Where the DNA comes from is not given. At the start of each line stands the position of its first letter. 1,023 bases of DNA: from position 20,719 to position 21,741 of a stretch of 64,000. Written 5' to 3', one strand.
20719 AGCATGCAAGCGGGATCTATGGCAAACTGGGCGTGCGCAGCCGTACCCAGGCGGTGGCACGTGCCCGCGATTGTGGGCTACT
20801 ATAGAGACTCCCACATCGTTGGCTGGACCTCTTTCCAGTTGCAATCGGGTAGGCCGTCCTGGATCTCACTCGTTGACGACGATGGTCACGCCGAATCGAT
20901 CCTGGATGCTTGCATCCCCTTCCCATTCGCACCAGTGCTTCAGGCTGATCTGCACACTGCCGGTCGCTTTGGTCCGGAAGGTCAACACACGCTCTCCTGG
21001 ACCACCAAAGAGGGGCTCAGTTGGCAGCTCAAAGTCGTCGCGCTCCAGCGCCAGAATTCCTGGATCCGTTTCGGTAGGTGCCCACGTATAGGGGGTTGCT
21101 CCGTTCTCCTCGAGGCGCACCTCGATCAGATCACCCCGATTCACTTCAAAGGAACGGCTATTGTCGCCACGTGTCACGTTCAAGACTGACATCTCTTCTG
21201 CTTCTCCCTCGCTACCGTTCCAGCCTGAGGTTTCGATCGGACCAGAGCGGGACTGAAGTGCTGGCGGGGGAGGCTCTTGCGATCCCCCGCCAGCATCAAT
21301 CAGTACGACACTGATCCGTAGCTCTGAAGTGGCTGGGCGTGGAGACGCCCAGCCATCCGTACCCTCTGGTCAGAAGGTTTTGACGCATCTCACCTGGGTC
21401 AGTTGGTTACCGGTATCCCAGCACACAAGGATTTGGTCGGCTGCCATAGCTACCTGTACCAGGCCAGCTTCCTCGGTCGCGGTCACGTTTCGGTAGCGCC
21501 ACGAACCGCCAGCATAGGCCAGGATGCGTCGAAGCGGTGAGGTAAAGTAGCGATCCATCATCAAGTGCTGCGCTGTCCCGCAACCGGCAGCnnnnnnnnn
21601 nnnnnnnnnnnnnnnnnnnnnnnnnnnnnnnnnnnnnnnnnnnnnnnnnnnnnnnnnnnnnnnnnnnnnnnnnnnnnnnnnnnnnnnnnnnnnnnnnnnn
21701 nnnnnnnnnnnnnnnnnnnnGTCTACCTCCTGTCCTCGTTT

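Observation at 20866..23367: C1 cysteine peptidase operon with a chagasin inhibitor and three copies of an unassigned ~60-aa domain (one fused, two free-standing)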

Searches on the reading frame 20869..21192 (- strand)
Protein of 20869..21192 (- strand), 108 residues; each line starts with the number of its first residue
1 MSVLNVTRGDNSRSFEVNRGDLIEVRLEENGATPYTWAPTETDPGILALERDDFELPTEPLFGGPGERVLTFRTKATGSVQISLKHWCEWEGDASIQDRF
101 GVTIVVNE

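Call 5: search_protein_families(library=pfam, max_evalue=1, proteins=[window:20869-21192:-])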
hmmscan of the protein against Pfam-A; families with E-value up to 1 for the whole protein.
seq(108 aa): 1 family
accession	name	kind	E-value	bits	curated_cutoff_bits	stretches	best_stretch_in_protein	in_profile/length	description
PF09394.16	Inhibitor_I42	-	1.8e-17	63.8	27.2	1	17-104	2-91/91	Chagasin family peptidase inhibitor I42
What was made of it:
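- On Inhibitor family I42 (chagasin): PF09394, 63.8 bits against a cutoff of 27.2 (call 5).
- Closest known: Bacterial/archaeal C1. Same: A C1 peptidase with a complete catalytic set and an I42 protein encoded in one cluster (call 5).
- Checked: The I42 inhibitor is at 20866-21192 (Pfam PF09394, E 1.8e-17, 63.8 bits against a cutoff of 27.2; call 5).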

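Call 6: search_protein_families(library=ncbifam, max_evalue=1, proteins=[window:20869-21192:-])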
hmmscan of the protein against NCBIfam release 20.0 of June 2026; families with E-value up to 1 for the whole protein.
seq(108 aa): 0 families

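Call 62: list_cluster_members(proteins=[P0001, P0059, window:20869-21192:-, window:10045-14922:+, window:33273-35600:+])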
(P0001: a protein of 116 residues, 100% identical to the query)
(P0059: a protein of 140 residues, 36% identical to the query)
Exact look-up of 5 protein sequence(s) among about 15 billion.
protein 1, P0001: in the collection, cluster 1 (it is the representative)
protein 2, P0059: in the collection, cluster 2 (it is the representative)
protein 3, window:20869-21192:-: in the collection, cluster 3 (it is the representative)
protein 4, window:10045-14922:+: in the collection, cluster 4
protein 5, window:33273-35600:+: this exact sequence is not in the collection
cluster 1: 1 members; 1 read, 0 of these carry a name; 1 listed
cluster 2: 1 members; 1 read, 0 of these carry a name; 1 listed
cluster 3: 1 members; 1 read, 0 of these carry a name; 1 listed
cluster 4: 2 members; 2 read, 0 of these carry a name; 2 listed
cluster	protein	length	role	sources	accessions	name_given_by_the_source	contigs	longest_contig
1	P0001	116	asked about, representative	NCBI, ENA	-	-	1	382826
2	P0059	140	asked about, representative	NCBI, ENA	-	-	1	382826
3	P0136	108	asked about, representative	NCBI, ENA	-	-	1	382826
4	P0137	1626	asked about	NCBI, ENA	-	-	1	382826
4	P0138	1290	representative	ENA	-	-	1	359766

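Call 72: search_protein_families(library=padloc, max_evalue=0.1, proteins=[window:20869-21192:-])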
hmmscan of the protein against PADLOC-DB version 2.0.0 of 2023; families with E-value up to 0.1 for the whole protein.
seq(108 aa): 0 families

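Call 82: search_solved_structures(query=window:20869-21192:-, max_evalue=0.01, show_alignments=1)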
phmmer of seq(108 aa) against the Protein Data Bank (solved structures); distinct sequences matched with E-value up to 0.01: 5.
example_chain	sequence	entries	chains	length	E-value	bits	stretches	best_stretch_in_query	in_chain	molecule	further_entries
2fo8_A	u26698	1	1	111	1.2e-05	28.2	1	5-105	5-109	Chagasin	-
2nnr_A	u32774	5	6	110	1.4e-05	28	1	5-105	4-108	Chagasin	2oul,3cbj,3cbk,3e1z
2nqd_A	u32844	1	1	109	1.5e-05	27.9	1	6-105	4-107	Chagasin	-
2h7w_A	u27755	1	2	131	4.3e-05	26.4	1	5-104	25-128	Chagasin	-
3m86_A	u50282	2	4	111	0.0036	20.2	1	6-92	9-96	Amoebiasin-2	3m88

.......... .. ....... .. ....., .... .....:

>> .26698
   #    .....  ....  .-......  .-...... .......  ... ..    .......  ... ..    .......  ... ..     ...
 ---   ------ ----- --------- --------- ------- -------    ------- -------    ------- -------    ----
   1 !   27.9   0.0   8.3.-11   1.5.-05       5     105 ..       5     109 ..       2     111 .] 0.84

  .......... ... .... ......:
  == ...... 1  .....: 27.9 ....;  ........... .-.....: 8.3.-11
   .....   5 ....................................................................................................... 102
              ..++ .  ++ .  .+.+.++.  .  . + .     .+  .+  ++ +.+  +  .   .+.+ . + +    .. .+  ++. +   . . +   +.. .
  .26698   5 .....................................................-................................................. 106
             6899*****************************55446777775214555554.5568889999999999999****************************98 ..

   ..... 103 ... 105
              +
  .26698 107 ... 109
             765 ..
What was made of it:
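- On Inhibitor family I42 (chagasin): Chagasin 2fo8 at E 1.2e-5 over residues 5-105 (call 82). The aligned positions read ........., FGGPGE and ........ (call 82 alignment).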

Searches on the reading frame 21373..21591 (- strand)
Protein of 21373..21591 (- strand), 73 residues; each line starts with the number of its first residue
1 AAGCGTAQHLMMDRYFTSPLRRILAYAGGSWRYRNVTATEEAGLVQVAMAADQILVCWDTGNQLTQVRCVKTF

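Call 37: search_solved_structures(query=A3, max_evalue=10)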
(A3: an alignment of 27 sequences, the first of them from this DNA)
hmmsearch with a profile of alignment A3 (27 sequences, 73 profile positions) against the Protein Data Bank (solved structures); distinct sequences matched with E-value up to 10: 0.

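Call 45: search_protein_representatives(alignment_id=A3)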
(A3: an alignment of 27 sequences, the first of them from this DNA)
Query: 27 sequences, 73 profile positions. Proteins with E-value up to 0.001 (for the whole library): 47; up to 1e-10: 32; up to 1e-30: 4. The best 47 are listed.
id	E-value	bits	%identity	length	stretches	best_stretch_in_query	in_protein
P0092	1.4e-34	134.2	-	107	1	1-73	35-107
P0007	4.6e-34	132.6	-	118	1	2-73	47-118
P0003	6.1e-33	129.0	-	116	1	1-73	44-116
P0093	2.6e-31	123.8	-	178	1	1-73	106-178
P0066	2.1e-30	120.9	-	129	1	1-73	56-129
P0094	9.6e-27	109.1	-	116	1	1-73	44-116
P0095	2.4e-26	107.9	-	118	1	1-73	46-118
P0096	4.2e-26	107.1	-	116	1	2-73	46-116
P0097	5.8e-24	100.2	-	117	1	2-73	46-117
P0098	2.2e-22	95.1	-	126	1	1-73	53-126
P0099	3.9e-22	94.4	-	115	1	2-72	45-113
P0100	9.1e-22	93.2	-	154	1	2-73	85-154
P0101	1.4e-21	92.6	-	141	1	2-73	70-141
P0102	1.6e-21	92.4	-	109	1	5-72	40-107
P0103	4.2e-21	91.1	-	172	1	2-73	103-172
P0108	7.5e-18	80.6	-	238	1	3-73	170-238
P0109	6.5e-17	77.6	-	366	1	2-73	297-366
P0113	4.9e-16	74.8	-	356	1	2-72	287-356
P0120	7.6e-11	58.2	-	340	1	2-61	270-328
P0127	3.4e-07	46.5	-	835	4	4-36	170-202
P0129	2.0e-05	40.8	-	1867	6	3-45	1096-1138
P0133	2.0e-04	37.6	-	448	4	22-56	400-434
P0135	3.3e-04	36.9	-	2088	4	16-51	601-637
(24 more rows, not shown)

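Call 46: search_protein_families(library=pfam, max_evalue=0.001, proteins=[P0127, P0133, P0129, P0135, P0108, P0109, P0113, P0120, P0093, P0103])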
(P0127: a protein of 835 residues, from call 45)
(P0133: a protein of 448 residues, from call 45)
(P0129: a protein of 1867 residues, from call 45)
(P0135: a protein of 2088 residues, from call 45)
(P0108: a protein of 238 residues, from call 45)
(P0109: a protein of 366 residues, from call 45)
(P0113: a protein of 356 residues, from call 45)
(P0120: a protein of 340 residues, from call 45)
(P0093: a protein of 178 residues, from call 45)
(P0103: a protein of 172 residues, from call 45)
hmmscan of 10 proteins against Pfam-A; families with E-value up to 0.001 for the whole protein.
P0127 (835 aa): 5 families
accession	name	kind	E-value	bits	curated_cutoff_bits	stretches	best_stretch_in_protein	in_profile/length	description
PF02140.24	SUEL_Lectin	-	2.2e-106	348.8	31.4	5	754-834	1-80/80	D-galactoside/L-rhamnose binding SUEL lectin domain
PF00084.26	Sushi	-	2.6e-40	137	20.7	5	303-352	1-56/56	Sushi repeat (SCR repeat)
PF11875.14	DnaJ-like_C11_C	-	1.6e-07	31.6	27.1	0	670-757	43-132/132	DnaJ-like protein C11, C-terminal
PF21854.2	Treslin_N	-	0.00017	21.6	26.5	0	386-408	153-175/195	Treslin, N-terminal domain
PF02924.19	HDPD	-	0.00082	19.9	29.1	0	159-190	33-63/116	Bacteriophage lambda head decoration protein D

P0133 (448 aa): 2 families
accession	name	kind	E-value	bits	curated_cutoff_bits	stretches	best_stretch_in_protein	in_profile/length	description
PF00041.27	fn3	-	2.4e-05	24.9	25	1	38-125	13-80/84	Fibronectin type III domain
PF01005.24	Flavi_NS2A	-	5.9e-05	23.4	25.1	0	163-203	126-166/215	Flavivirus non-structural protein NS2A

P0129 (1867 aa): 3 families
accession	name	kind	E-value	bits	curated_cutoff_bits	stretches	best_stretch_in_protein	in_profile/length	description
PF00353.25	HemolysinCabind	-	2.1e-42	143.1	23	8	22-54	4-36/36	RTX calcium-binding nonapeptide repeat (4 copies)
PF23197.1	IG_AIR9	-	3.6e-18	65.6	27.5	0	1243-1308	4-69/87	AIR9 A9 domain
PF00028.23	Cadherin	-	4.9e-07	30.5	28.8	1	1482-1561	4-84/93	Cadherin domain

P0135 (2088 aa): 0 families

P0108 (238 aa): 0 families

P0109 (366 aa): 1 family
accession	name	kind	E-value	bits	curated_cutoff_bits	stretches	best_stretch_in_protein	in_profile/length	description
PF00112.29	Peptidase_C1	-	4.5e-36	125.4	20.7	1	74-280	2-212/220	Papain family cysteine protease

P0113 (356 aa): 1 family
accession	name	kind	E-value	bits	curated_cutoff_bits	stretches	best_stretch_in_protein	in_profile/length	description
PF00112.29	Peptidase_C1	-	7.8e-42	144.3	20.7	1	67-272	2-215/220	Papain family cysteine protease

P0120 (340 aa): 2 families
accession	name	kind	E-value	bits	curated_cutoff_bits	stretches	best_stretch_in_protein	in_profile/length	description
PF00112.29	Peptidase_C1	-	1.2e-32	114.2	20.7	1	48-255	4-214/220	Papain family cysteine protease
PF19560.4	DUF6082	-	0.0004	20.4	26.7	1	294-335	88-129/163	Family of unknown function (DUF6082)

P0093 (178 aa): 0 families

P0103 (172 aa): 1 family
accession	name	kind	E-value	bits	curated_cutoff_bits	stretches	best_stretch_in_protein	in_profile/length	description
PF00112.29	Peptidase_C1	-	2.5e-17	64.1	20.7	1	3-85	126-212/220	Papain family cysteine protease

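Call 91: find_encoding_contigs(protein=P0109, flank=6000, max_places=4)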
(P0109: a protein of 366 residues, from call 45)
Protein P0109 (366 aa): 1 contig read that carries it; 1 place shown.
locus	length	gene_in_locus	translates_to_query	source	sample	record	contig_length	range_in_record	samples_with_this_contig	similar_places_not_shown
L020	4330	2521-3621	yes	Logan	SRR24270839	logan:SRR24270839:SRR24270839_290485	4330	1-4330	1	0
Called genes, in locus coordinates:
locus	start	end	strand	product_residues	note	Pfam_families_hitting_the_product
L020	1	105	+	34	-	?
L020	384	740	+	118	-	-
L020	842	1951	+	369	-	PF00112:Peptidase_C1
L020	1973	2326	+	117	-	-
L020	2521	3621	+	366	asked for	PF00112:Peptidase_C1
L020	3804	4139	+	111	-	PF09394:Inhibitor_I42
